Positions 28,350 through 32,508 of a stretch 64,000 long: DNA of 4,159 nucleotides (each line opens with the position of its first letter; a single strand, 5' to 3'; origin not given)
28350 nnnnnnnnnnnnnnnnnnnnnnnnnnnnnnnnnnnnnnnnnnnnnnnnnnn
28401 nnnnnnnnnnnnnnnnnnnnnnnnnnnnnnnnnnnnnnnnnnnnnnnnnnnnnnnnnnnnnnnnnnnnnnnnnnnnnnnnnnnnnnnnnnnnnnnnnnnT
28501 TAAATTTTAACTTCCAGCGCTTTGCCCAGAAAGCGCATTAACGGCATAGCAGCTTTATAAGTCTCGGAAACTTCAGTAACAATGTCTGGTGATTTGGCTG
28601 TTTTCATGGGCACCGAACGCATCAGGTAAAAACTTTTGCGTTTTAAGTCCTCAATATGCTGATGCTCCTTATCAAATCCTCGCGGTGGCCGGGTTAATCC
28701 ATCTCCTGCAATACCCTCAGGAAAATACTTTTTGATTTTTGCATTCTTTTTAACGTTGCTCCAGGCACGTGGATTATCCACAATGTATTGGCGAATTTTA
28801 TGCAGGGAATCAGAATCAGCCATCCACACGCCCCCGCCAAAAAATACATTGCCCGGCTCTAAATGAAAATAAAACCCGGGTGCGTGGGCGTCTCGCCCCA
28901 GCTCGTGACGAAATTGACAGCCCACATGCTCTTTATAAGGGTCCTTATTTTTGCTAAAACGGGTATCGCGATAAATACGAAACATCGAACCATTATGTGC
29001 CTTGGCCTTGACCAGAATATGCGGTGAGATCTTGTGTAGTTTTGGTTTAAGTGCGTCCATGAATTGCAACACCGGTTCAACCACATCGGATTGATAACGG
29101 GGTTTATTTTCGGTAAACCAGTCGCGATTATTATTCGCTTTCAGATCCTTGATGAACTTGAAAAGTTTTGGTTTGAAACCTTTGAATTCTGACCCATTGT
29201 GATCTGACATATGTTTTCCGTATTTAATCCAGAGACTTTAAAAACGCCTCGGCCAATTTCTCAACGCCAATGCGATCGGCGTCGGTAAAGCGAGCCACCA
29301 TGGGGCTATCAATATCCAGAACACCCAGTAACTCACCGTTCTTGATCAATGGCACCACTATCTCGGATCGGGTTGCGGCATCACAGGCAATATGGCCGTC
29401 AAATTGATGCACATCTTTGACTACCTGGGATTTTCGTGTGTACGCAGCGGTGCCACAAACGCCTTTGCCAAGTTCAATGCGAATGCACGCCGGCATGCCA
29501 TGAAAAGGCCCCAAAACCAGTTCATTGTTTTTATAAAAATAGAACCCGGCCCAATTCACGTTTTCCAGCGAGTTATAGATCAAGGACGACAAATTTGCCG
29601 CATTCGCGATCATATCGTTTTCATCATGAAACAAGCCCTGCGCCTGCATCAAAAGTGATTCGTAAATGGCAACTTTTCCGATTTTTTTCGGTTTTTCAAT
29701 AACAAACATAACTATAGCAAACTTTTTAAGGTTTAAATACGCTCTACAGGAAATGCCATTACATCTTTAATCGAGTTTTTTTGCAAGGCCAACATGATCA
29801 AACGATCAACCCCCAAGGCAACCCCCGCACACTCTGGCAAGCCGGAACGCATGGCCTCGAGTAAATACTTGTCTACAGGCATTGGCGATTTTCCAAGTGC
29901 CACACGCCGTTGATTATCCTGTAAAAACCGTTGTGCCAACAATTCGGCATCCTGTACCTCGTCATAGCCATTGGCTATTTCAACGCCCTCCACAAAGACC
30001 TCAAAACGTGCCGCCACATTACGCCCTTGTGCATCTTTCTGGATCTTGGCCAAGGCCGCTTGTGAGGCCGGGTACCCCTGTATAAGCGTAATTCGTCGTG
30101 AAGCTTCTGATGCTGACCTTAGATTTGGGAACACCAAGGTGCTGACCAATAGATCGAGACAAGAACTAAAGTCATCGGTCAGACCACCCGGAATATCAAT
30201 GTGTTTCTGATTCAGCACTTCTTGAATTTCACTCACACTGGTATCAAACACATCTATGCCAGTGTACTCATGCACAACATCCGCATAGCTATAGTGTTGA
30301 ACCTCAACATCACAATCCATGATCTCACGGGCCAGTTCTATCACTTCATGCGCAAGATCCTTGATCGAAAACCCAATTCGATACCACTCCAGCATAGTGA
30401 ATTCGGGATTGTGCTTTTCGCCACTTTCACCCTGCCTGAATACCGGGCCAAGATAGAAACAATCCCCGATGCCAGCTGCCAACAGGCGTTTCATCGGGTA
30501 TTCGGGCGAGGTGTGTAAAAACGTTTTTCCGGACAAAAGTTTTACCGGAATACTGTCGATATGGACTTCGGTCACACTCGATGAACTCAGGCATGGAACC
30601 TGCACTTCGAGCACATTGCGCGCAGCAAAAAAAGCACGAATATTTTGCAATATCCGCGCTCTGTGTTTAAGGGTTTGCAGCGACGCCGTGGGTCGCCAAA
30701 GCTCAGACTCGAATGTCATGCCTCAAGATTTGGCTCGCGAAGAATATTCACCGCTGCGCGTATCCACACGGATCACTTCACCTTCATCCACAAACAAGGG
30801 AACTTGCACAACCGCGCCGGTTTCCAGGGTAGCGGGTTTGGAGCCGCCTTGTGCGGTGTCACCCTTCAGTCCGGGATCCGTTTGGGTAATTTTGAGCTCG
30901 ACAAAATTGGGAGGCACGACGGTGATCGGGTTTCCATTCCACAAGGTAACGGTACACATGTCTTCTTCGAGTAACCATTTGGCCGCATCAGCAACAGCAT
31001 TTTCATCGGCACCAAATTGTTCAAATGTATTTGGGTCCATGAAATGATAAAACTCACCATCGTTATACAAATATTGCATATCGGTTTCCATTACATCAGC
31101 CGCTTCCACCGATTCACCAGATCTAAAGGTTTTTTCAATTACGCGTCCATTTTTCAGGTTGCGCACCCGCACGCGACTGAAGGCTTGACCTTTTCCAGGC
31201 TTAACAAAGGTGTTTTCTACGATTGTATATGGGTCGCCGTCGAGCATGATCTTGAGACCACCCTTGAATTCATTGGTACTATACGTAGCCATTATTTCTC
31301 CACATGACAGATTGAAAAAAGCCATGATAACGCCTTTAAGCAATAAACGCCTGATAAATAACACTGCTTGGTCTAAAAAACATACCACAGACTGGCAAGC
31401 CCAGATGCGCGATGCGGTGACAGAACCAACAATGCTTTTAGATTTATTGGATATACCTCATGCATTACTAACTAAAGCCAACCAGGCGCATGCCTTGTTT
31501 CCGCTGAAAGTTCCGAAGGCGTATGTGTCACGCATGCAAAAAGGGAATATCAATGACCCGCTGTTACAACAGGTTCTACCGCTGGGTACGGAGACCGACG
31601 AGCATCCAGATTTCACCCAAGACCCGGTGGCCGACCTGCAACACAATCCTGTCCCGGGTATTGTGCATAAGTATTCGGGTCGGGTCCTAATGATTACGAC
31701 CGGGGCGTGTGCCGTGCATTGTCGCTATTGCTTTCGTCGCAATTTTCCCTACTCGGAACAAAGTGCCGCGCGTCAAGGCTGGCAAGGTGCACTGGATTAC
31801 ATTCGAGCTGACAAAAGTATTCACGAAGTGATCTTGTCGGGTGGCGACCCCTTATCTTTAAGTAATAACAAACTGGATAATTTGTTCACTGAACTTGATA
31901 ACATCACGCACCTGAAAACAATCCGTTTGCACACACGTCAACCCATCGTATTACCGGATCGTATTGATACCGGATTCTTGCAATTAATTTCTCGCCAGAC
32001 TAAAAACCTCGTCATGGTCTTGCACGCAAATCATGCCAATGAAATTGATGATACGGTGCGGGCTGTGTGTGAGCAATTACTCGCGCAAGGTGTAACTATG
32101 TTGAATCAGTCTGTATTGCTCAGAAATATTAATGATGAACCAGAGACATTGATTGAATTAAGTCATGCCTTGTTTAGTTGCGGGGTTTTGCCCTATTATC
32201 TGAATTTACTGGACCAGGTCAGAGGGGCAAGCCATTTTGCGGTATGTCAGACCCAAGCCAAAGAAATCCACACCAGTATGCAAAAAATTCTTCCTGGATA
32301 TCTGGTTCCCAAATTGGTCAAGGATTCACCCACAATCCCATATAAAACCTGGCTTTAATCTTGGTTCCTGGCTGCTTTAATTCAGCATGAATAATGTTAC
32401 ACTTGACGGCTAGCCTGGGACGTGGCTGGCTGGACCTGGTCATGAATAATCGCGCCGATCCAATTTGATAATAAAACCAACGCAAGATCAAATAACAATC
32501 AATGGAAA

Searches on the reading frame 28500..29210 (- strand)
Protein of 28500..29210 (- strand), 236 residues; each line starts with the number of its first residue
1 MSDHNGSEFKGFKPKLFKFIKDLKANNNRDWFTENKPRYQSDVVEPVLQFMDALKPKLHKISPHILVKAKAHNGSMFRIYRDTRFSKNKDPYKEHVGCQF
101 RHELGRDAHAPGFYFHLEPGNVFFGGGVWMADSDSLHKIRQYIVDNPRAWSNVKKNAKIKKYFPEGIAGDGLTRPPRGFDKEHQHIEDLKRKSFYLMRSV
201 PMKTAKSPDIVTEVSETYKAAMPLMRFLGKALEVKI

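Call 70: search_protein_families(library=pfam, proteins=[window:28500-29210:-], max_evalue=0.0001)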
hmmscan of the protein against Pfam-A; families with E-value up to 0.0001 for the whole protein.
window:28500-29210:- (236 aa): 1 family
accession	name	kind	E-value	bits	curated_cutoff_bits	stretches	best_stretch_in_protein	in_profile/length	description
PF09365.15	DUF2461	-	1.5e-69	234.5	22.8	1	16-227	2-208/208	Conserved hypothetical protein (DUF2461)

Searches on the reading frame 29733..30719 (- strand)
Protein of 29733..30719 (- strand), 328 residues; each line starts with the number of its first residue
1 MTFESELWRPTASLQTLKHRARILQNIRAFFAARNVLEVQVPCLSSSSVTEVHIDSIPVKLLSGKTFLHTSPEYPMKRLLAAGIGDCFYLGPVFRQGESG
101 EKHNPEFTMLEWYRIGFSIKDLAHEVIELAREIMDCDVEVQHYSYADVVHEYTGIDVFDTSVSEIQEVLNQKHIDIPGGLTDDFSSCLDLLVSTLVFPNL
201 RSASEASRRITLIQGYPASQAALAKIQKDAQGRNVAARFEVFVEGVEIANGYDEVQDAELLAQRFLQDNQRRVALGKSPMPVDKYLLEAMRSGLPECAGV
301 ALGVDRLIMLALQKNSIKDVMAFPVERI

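Call 70: search_protein_families(library=pfam, proteins=[window:29733-30719:-], max_evalue=0.0001)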
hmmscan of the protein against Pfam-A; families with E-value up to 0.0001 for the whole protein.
window:29733-30719:- (328 aa): 1 family
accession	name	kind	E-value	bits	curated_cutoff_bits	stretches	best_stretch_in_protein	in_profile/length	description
PF00152.25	tRNA-synt_2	-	9.7e-45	153.4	25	1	11-326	16-307/308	tRNA synthetases class II (D, K and N)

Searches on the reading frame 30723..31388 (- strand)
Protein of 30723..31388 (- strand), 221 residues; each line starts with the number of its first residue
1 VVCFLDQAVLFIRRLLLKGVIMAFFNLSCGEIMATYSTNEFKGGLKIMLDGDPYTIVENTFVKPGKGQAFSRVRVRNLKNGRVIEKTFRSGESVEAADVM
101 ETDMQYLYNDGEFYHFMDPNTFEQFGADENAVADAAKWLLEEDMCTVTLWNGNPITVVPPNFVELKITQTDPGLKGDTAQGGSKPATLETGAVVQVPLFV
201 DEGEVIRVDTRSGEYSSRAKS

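Call 70: search_protein_families(library=pfam, proteins=[window:30723-31388:-], max_evalue=0.0001)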
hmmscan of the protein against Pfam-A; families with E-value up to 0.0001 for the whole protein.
window:30723-31388:- (221 aa): 3 families
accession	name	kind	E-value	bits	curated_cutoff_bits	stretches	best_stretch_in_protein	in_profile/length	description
PF09285.17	Elong-fact-P_C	-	5.7e-28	96.8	25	1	163-218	1-56/56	Elongation factor P, C-terminal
PF08207.18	EFP_N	-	5e-26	90.9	23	1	37-94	1-58/58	Elongation factor P (EF-P) KOW-like domain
PF01132.26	EFP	-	2.4e-24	85.5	27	1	103-155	2-54/54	Elongation factor P (EF-P) OB domain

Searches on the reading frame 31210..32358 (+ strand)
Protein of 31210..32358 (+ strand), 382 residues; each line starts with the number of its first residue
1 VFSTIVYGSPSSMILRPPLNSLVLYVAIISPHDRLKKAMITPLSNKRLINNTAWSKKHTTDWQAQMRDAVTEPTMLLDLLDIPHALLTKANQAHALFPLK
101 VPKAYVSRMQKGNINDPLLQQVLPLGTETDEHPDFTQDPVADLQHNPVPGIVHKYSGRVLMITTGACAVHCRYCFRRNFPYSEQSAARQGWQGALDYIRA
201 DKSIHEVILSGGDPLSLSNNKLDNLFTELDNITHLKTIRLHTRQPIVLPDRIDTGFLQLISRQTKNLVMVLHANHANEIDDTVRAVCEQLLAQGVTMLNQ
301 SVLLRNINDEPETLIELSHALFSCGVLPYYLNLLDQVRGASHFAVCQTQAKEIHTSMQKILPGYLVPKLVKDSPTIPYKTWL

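Call 70: search_protein_families(library=pfam, proteins=[window:31210-32358:+], max_evalue=0.0001)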
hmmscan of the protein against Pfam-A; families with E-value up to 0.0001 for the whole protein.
window:31210-32358:+ (382 aa): 2 families
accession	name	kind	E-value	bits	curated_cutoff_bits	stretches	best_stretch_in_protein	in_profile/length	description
PF04055.27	Radical_SAM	-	9.2e-06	26.4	29.5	1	161-222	1-64/166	Radical SAM superfamily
PF13353.11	Fer4_12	-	7.3e-05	23.5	22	0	160-238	8-86/137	4Fe-4S single cluster domain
